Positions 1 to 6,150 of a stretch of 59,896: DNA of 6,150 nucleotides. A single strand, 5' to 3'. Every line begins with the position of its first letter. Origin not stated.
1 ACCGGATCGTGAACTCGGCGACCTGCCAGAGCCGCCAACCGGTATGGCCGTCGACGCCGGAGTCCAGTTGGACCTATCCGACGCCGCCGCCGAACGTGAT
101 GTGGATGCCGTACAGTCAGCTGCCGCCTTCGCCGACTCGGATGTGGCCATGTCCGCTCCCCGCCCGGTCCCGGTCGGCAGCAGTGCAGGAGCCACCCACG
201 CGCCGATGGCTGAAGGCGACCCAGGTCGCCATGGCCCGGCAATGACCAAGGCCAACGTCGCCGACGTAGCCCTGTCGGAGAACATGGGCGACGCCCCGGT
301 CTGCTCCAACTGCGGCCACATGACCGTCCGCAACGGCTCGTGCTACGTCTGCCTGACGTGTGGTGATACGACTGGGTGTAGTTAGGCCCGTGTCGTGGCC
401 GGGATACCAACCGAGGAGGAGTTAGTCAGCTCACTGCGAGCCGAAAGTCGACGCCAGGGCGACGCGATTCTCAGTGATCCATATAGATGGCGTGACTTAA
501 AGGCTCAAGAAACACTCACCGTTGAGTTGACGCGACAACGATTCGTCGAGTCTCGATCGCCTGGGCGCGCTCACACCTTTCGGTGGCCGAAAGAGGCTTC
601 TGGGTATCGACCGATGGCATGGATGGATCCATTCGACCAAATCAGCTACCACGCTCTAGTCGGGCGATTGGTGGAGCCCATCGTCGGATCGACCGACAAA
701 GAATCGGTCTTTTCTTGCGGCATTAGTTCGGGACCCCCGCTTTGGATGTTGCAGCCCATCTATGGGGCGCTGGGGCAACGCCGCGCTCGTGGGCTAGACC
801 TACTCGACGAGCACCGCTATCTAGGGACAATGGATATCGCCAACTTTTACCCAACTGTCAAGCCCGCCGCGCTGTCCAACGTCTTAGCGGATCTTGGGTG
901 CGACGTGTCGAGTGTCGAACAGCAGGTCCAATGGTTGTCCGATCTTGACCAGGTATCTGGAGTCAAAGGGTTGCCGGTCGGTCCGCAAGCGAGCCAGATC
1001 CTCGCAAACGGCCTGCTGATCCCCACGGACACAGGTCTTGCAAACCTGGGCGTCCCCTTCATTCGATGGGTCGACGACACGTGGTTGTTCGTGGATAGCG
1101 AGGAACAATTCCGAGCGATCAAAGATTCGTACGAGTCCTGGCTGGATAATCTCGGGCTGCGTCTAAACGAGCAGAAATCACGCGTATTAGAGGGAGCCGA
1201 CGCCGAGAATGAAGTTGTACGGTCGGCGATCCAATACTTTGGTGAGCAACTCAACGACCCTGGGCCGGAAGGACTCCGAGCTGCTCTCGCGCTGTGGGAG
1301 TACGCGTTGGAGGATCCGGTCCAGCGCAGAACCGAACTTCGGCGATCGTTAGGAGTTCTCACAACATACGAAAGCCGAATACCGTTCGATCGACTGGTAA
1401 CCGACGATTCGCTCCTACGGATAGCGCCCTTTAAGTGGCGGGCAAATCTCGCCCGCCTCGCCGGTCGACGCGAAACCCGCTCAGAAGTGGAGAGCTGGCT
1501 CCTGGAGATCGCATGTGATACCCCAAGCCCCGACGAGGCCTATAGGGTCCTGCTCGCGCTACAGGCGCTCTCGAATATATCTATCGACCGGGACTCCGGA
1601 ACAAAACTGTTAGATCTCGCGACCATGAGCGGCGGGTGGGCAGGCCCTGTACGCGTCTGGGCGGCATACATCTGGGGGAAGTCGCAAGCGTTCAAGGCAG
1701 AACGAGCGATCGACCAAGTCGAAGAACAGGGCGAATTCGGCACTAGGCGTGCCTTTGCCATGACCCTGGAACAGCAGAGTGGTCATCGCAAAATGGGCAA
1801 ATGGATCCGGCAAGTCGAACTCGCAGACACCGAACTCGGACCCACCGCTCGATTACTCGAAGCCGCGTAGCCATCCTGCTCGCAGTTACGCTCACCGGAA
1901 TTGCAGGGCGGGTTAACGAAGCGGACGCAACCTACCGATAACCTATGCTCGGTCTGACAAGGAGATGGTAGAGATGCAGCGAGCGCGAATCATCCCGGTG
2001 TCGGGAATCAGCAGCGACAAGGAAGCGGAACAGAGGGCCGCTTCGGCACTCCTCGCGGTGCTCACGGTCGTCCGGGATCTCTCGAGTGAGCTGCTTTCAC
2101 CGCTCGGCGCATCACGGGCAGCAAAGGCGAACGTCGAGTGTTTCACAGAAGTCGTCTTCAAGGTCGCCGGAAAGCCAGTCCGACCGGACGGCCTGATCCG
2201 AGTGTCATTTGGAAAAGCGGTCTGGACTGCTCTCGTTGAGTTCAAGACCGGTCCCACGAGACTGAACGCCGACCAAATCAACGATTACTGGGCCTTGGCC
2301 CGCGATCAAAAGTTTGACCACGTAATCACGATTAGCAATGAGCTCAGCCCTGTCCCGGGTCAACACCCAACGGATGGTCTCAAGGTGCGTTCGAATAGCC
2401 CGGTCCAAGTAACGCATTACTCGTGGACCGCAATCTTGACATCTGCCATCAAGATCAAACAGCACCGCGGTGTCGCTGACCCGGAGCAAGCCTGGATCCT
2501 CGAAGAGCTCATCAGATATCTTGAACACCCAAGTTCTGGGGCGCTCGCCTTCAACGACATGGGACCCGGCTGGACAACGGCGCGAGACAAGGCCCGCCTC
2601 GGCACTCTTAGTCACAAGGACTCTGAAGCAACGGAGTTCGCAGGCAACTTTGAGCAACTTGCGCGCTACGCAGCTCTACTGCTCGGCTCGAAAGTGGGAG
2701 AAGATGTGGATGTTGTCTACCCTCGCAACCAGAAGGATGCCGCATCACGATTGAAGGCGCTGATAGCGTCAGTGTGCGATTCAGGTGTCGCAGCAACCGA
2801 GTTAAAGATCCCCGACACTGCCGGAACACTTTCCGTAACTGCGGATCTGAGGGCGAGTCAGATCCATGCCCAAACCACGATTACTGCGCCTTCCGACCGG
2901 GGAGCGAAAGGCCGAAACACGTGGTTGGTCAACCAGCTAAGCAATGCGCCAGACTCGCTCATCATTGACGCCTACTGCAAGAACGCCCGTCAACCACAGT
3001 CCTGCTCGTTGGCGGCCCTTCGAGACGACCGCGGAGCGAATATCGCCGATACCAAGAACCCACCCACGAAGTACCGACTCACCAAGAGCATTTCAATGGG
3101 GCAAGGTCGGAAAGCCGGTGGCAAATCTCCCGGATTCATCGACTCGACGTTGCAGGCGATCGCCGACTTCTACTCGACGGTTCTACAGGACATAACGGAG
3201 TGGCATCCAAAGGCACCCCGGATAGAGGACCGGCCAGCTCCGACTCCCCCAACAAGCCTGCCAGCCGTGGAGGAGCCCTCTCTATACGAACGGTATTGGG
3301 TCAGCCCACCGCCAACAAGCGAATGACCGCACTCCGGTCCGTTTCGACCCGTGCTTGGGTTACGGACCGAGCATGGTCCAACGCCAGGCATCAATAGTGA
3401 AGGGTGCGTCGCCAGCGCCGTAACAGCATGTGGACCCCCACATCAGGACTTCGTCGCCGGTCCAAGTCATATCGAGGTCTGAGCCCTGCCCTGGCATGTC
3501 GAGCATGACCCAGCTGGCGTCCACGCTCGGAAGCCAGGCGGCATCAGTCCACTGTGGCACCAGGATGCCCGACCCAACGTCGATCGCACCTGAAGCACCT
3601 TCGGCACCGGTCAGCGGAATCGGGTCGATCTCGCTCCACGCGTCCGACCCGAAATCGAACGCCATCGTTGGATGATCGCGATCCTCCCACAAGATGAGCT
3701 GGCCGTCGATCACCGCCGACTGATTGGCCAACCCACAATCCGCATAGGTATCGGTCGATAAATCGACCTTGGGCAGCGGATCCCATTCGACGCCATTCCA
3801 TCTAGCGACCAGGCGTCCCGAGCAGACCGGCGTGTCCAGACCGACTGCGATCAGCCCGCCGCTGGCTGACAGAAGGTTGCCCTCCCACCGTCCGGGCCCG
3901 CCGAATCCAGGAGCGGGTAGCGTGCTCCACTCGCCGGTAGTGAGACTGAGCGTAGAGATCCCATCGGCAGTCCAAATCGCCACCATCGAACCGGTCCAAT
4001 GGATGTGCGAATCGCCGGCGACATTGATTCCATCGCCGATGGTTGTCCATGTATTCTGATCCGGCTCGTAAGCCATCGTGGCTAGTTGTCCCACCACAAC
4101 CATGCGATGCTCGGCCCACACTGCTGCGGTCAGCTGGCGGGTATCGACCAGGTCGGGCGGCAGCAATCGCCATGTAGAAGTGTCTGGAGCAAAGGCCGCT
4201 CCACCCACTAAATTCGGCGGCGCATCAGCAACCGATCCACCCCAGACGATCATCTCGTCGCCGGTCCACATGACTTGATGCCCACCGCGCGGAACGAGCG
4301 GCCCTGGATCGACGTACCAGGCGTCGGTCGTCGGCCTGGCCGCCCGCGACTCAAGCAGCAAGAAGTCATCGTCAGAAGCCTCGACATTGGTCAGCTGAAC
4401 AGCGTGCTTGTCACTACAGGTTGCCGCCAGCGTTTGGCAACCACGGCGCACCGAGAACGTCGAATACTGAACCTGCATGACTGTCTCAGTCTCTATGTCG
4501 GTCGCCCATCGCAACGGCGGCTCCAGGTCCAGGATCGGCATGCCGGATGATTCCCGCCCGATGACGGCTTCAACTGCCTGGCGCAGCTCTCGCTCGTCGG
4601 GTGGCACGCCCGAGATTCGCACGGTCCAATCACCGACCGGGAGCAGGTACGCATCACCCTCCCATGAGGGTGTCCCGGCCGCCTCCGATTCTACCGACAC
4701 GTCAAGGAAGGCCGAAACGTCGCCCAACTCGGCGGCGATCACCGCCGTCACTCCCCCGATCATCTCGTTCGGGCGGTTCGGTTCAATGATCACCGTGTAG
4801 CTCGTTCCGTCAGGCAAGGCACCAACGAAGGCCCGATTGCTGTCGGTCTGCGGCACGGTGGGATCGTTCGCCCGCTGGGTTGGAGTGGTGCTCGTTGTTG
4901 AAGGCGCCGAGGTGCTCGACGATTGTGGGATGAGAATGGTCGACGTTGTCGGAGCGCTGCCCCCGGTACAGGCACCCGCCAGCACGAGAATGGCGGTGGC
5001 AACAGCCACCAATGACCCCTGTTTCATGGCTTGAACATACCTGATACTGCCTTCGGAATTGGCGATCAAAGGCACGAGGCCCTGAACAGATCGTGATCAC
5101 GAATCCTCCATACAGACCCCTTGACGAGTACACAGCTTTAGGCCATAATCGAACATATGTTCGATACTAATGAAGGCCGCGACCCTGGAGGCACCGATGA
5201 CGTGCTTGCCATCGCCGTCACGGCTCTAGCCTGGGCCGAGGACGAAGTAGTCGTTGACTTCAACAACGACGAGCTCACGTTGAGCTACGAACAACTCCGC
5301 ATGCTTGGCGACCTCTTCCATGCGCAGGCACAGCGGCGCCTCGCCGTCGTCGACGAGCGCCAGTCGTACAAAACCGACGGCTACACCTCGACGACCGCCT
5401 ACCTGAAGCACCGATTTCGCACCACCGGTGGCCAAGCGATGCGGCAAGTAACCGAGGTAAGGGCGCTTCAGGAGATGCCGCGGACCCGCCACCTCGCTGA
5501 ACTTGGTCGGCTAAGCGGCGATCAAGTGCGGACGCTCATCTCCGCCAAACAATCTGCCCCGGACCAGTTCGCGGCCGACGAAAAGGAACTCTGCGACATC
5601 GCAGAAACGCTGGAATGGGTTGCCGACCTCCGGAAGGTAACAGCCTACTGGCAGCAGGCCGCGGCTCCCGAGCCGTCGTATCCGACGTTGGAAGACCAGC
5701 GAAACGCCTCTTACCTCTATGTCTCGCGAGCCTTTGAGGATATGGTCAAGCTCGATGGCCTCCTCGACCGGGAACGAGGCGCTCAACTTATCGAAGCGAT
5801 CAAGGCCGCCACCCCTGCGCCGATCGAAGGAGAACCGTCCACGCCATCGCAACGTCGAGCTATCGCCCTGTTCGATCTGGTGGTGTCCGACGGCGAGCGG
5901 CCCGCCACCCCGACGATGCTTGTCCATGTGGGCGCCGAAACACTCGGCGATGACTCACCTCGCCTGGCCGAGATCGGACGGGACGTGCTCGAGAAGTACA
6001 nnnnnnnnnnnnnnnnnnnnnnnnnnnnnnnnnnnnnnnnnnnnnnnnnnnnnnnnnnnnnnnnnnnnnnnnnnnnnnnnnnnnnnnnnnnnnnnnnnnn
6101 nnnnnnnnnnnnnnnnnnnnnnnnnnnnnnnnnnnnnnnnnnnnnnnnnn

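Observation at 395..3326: Orphan reverse transcriptase plus PD-(D/E)XK-like partner: candidate uncharacterised two-gene RT defence module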

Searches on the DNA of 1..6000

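Call 41: search_rna_families(source=window, start=1, end=6000, threshold=evalue, max_evalue=1)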
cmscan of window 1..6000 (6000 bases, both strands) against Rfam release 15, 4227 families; matches with E-value up to 1: 0.
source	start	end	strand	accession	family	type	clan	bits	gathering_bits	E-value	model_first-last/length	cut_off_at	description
